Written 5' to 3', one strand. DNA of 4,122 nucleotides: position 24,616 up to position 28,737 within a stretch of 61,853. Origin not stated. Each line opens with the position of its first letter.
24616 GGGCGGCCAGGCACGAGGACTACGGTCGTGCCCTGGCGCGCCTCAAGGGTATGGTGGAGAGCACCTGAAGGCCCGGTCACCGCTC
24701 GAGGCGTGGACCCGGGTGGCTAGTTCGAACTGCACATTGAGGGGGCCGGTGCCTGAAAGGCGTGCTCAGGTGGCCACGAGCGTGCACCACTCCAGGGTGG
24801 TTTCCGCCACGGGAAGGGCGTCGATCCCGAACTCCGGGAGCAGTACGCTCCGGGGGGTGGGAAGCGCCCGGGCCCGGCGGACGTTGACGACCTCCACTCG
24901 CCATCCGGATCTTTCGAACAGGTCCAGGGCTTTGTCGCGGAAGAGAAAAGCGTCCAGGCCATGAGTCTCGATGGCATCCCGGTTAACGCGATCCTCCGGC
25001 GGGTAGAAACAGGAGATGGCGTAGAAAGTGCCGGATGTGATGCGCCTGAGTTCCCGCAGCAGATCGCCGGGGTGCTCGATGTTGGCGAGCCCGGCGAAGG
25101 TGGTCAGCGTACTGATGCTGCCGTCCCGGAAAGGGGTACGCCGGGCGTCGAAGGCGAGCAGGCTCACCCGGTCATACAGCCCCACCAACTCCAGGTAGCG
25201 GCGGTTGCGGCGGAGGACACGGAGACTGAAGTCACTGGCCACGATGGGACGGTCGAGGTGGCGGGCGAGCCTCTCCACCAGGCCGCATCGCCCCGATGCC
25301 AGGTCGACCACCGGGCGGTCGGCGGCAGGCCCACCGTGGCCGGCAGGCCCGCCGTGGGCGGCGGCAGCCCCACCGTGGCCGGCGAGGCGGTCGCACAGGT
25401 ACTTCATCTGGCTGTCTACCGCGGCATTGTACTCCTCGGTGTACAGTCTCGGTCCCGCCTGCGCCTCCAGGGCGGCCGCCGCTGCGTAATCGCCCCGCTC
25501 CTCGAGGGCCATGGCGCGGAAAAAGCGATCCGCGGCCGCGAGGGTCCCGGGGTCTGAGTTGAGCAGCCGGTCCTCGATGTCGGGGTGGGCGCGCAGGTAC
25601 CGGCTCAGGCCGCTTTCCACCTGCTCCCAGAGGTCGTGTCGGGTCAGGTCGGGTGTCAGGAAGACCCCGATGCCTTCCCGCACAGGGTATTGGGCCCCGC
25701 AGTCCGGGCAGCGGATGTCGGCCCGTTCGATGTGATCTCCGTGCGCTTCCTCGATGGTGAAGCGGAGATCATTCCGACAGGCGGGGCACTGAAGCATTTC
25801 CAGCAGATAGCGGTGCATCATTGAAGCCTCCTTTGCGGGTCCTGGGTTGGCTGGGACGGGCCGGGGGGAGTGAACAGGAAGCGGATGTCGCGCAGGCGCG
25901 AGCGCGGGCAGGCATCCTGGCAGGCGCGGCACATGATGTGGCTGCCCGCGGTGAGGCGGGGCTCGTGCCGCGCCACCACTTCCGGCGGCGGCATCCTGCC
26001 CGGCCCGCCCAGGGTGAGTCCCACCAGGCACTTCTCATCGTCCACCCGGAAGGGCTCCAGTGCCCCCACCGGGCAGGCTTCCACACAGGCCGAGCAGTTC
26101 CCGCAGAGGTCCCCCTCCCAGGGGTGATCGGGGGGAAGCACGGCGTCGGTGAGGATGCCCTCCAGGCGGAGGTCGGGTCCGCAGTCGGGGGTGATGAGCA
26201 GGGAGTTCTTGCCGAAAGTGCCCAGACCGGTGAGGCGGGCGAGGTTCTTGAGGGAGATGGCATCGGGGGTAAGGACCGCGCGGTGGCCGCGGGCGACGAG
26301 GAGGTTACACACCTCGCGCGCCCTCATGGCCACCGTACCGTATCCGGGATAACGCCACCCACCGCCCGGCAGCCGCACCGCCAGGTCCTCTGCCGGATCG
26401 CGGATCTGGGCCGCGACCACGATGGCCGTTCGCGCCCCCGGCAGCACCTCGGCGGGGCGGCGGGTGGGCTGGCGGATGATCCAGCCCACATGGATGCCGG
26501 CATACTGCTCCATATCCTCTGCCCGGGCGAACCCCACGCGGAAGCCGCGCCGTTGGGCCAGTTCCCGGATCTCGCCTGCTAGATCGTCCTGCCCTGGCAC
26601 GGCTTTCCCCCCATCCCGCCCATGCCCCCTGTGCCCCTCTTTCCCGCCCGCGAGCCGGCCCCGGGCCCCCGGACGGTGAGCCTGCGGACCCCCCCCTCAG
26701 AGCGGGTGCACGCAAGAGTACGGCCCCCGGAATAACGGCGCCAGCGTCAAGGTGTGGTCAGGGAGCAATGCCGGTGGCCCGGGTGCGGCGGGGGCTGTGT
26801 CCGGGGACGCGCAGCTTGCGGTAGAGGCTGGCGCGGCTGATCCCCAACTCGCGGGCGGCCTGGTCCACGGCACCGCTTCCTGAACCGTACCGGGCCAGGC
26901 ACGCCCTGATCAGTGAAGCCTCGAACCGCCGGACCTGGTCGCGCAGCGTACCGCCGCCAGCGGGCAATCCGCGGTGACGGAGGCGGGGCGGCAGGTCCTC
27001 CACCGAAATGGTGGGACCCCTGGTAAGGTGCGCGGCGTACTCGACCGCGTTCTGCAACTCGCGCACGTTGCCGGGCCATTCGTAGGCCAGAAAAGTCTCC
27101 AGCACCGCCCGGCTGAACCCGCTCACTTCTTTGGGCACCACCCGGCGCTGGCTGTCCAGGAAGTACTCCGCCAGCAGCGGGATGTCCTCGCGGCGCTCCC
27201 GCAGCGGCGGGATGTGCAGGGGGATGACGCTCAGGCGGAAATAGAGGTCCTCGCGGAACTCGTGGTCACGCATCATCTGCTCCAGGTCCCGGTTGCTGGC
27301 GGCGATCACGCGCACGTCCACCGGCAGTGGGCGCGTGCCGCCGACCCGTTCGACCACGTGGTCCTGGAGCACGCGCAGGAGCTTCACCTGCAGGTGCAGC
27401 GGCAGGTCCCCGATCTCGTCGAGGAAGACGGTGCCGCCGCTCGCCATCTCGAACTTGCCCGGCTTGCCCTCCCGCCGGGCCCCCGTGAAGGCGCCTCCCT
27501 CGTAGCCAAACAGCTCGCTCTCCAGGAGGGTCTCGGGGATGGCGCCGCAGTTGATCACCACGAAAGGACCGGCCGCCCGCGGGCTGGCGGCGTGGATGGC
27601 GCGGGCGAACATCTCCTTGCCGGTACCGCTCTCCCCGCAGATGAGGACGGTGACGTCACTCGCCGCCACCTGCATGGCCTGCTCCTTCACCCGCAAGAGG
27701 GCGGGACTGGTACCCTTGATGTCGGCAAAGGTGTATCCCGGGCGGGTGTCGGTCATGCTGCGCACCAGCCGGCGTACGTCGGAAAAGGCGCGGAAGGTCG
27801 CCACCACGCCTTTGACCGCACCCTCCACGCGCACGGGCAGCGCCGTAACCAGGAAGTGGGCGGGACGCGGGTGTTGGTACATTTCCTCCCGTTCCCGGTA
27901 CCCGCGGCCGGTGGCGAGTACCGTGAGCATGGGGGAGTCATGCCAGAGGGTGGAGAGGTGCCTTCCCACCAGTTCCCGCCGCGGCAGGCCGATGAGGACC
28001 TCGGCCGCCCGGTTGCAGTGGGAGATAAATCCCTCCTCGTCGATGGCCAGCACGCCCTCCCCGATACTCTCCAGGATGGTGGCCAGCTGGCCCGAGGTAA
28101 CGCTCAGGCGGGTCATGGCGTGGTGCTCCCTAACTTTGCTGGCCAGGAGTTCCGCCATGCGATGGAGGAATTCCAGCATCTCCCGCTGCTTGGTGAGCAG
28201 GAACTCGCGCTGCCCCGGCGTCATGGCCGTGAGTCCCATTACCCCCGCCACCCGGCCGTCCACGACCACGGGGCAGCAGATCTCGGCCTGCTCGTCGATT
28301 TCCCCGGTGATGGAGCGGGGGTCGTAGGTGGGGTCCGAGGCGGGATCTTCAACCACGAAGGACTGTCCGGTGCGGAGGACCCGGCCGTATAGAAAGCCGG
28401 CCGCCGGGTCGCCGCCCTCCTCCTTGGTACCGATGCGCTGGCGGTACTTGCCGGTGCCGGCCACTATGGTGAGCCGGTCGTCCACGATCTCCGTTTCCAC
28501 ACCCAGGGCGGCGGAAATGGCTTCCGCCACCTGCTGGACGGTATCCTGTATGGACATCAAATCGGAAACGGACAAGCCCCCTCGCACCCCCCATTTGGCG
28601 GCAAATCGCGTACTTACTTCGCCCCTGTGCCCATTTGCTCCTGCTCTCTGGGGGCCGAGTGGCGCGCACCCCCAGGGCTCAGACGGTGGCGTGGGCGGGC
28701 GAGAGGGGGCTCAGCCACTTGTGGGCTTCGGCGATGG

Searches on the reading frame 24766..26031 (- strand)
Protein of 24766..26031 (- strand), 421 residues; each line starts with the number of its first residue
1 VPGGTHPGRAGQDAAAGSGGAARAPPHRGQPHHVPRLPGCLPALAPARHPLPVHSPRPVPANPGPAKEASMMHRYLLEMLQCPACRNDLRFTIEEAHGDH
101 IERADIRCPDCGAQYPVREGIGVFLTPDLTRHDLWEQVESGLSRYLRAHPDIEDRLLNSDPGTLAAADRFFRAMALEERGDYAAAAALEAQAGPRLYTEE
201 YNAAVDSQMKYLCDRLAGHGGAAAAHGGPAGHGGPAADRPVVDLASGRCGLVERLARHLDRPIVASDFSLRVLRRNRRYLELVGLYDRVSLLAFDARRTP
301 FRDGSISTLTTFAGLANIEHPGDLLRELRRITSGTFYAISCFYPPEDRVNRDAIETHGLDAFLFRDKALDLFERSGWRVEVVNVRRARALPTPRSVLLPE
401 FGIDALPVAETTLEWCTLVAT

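Call 85: search_protein_families(library=pfam, proteins=[window:24766-26031:-], max_evalue=0.00001)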
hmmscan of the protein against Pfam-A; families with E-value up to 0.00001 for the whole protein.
window:24766-26031:- (421 aa): 3 families
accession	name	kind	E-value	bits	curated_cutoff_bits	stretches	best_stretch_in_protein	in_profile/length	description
PF03966.22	Trm112p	-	3.4e-08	33.7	22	1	74-120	2-40/40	Trm112p-like protein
PF13649.12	Methyltransf_25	-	6.7e-07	30.3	27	1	241-331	1-92/97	Methyltransferase domain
PF08241.18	Methyltransf_11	-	2.1e-06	28.7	21.2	1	242-332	1-87/95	Methyltransferase domain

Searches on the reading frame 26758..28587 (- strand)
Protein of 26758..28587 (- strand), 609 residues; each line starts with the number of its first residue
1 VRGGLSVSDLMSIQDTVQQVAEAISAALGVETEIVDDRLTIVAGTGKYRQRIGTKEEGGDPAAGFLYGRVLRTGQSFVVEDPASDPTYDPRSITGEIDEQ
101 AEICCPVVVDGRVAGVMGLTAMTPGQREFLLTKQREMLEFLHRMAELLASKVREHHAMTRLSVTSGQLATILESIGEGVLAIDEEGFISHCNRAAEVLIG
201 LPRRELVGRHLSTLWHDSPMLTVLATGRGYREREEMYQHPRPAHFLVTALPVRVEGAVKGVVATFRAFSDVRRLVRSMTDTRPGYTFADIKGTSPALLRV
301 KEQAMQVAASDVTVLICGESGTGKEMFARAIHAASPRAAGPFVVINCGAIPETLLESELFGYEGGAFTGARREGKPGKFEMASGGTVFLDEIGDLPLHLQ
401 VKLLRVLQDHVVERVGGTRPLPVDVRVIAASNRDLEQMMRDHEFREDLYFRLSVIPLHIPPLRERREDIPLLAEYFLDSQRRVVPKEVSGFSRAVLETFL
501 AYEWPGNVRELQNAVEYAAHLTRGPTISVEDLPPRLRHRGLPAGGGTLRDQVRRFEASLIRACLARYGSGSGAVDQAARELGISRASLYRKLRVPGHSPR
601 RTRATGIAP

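Call 85: search_protein_families(library=pfam, proteins=[window:26758-28587:-], max_evalue=0.00001)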
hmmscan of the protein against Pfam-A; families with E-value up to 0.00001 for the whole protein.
window:26758-28587:- (609 aa): 11 families
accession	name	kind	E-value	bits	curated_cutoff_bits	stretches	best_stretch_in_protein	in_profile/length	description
PF00158.32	Sigma54_activat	-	5.7e-71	238.1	20.2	1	291-457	2-167/168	Sigma-54 interaction domain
PF25601.1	AAA_lid_14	-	8.8e-25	86.8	27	1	463-539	1-77/87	AAA+ ATPase lid domain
PF14532.12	Sigma54_activ_2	-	7.5e-22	78.5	25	1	292-462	2-138/138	Sigma-54 interaction domain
PF13185.12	GAF_2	-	8.9e-14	52.3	28.6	1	12-141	3-124/136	GAF domain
PF00989.32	PAS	-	1.3e-13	51.4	22.6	1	167-266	2-111/113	PAS fold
PF01590.32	GAF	-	6.6e-11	43.3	22.4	1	13-149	2-130/133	GAF domain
PF08448.16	PAS_4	-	3.1e-10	40.7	23.1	1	172-272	1-109/110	PAS fold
PF02954.25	HTH_8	-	2e-08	34.2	22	1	552-593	2-40/42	Bacterial regulatory protein, Fis family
PF13426.13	PAS_9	-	3.8e-08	34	27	1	178-266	3-99/103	PAS domain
PF07728.20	AAA_5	-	3.9e-06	27.4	22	1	314-434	2-124/139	AAA domain (dynein-related subfamily)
PF01078.27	Mg_chelatase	-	5.1e-06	26.5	20.3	0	301-336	11-47/207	Magnesium chelatase, subunit ChlI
